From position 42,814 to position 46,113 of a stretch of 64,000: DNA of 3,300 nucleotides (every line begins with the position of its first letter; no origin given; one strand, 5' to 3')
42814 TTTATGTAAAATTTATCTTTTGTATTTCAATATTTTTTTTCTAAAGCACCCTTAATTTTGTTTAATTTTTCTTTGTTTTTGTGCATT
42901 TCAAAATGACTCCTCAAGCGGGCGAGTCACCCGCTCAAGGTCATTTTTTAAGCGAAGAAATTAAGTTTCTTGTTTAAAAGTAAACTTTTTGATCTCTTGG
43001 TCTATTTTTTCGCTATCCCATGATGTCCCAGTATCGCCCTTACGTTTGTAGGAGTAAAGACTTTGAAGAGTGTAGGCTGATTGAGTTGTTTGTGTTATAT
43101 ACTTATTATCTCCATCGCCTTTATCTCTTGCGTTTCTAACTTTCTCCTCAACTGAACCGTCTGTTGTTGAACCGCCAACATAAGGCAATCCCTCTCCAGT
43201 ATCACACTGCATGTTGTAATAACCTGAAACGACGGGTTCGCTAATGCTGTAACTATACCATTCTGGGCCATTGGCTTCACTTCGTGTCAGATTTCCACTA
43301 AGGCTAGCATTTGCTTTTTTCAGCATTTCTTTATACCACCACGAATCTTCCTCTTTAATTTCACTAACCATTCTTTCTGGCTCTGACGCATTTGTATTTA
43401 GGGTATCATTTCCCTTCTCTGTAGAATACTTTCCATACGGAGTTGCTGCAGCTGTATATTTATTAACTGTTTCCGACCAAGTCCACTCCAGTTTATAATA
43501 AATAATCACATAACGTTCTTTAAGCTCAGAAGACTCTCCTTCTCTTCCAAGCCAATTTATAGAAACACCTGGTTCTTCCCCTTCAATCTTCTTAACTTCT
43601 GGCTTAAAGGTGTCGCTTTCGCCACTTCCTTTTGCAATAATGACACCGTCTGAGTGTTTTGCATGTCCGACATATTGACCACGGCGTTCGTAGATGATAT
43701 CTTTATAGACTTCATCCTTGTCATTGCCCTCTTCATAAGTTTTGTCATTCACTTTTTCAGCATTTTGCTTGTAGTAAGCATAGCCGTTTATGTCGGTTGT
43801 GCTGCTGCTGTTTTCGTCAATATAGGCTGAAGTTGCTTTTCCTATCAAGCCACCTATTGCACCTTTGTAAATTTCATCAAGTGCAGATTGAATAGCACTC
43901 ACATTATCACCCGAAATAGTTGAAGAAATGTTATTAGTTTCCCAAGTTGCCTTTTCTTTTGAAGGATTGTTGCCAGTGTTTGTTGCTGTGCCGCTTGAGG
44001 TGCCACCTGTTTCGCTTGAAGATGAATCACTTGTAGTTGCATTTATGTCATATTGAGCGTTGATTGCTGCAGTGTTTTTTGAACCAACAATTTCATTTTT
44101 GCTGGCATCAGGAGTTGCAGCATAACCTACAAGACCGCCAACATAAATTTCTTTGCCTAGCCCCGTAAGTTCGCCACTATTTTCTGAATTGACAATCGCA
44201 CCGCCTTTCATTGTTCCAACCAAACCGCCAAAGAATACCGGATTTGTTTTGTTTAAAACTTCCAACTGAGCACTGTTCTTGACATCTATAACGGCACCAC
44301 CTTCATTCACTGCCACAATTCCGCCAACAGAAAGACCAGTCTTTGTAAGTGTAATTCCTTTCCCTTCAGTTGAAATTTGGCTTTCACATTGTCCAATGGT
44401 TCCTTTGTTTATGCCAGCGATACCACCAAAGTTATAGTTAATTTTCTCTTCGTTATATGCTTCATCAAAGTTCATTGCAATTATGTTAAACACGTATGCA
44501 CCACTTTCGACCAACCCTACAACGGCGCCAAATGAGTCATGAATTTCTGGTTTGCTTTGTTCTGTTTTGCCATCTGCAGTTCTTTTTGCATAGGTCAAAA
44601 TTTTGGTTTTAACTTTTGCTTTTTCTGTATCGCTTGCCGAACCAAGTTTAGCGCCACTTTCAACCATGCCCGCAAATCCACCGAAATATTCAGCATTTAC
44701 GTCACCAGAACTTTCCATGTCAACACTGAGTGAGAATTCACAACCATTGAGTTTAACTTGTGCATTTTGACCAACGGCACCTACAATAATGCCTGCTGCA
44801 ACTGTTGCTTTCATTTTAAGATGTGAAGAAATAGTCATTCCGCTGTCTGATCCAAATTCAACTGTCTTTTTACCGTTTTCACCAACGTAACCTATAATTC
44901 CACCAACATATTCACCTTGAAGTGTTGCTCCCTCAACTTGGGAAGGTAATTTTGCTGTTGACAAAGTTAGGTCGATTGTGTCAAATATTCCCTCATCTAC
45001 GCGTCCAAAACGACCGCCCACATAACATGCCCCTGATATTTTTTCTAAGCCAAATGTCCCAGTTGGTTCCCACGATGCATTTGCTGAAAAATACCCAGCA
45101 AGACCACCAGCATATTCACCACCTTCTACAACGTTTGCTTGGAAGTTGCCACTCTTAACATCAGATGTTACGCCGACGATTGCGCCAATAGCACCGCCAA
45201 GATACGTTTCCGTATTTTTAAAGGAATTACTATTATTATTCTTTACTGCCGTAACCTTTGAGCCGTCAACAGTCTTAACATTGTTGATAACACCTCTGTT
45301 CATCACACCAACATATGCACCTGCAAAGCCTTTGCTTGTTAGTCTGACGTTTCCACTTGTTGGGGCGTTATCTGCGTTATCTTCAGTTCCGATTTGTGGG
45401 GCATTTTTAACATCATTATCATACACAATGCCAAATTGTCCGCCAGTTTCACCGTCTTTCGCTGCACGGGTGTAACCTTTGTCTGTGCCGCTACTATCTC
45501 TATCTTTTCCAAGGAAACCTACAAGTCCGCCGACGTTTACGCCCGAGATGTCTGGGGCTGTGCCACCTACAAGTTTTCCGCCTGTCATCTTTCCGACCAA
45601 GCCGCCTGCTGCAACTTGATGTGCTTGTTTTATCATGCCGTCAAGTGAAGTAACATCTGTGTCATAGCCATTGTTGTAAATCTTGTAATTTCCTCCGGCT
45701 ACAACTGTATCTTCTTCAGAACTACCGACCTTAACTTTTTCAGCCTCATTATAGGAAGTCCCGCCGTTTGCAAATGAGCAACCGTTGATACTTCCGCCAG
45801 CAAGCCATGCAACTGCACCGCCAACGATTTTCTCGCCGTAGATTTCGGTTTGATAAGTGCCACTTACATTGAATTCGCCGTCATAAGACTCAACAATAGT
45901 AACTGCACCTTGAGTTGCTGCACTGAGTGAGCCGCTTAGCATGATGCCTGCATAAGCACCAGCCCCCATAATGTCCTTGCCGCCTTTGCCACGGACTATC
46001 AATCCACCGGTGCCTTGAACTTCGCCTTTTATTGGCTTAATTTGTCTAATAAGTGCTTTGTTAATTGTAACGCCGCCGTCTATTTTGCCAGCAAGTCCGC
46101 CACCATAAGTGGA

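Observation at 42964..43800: A distinct Trp/Tyr-rich C-terminal domain of about 280 aa caps the larger giant protein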

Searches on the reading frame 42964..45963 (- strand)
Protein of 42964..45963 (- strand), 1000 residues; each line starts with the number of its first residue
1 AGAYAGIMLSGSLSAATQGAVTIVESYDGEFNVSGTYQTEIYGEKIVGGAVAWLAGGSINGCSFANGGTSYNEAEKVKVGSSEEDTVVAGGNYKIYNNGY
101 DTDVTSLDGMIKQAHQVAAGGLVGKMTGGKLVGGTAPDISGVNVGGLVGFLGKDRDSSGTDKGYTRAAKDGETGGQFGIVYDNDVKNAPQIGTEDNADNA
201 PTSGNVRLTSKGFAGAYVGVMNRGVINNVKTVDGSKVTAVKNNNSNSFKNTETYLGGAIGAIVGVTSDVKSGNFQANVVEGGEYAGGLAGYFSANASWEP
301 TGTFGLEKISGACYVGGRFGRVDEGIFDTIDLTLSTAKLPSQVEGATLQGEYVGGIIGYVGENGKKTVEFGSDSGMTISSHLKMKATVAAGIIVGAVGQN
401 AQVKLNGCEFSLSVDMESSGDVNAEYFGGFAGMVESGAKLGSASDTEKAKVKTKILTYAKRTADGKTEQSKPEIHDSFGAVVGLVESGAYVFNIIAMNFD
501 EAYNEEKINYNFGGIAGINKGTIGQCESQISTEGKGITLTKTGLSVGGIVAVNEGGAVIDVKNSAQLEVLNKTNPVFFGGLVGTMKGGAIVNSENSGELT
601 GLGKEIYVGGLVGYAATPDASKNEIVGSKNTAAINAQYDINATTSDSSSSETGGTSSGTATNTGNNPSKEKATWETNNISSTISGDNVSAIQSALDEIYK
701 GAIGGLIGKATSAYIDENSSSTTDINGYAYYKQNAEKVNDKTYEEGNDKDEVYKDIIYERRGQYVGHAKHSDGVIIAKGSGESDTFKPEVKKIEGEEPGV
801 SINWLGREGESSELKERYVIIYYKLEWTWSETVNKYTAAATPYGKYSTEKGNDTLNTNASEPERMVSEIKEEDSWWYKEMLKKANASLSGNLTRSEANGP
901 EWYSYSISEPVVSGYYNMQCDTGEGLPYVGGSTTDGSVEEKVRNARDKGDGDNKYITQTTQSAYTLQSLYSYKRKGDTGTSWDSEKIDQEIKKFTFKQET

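Call 6: search_protein_families(library=pfam, proteins=[window:42964-45960:-], max_evalue=1)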
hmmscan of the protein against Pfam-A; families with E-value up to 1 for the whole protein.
window:42964-45960:- (999 aa): 0 families

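Call 10: search_protein_families(library=ncbifam, proteins=[window:42964-45960:-], max_evalue=1)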
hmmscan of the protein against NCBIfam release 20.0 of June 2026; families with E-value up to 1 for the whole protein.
window:42964-45960:- (999 aa): 0 families

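Call 21: search_protein_families(library=pfam, proteins=[window:42964-45963:-], max_evalue=0.1)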
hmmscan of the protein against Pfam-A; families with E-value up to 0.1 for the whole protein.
window:42964-45963:- (1000 aa): 0 families

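Call 39: find_homologous_proteins(query=window:42964-45363:-, max_evalue=0.001)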
Query window:42964-45363:- (800 aa): 1 proteins with E <= 0.001 among 8000 candidates.
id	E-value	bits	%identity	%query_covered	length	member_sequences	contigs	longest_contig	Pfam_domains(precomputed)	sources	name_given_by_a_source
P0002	9.6e-80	288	34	100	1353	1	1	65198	-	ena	-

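Call 41: find_encoding_contigs(protein=P0002, flank=10000, max_places=4)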
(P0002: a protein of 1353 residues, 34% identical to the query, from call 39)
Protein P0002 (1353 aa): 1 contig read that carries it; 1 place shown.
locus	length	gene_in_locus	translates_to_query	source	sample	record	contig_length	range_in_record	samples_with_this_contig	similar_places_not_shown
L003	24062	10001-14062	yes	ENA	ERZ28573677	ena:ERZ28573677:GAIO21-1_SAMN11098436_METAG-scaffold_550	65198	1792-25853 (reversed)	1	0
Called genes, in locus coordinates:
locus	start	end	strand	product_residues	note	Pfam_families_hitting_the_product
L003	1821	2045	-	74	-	-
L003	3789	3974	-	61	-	-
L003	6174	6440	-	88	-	-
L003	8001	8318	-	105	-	-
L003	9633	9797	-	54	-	-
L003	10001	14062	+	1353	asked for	-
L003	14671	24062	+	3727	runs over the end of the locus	?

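Call 50: list_cluster_members(proteins=[P0002])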
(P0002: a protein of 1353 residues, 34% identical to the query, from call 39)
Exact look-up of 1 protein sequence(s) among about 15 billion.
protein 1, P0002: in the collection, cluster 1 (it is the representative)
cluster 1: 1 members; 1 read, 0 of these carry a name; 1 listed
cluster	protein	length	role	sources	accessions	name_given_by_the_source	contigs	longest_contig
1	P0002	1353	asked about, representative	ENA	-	-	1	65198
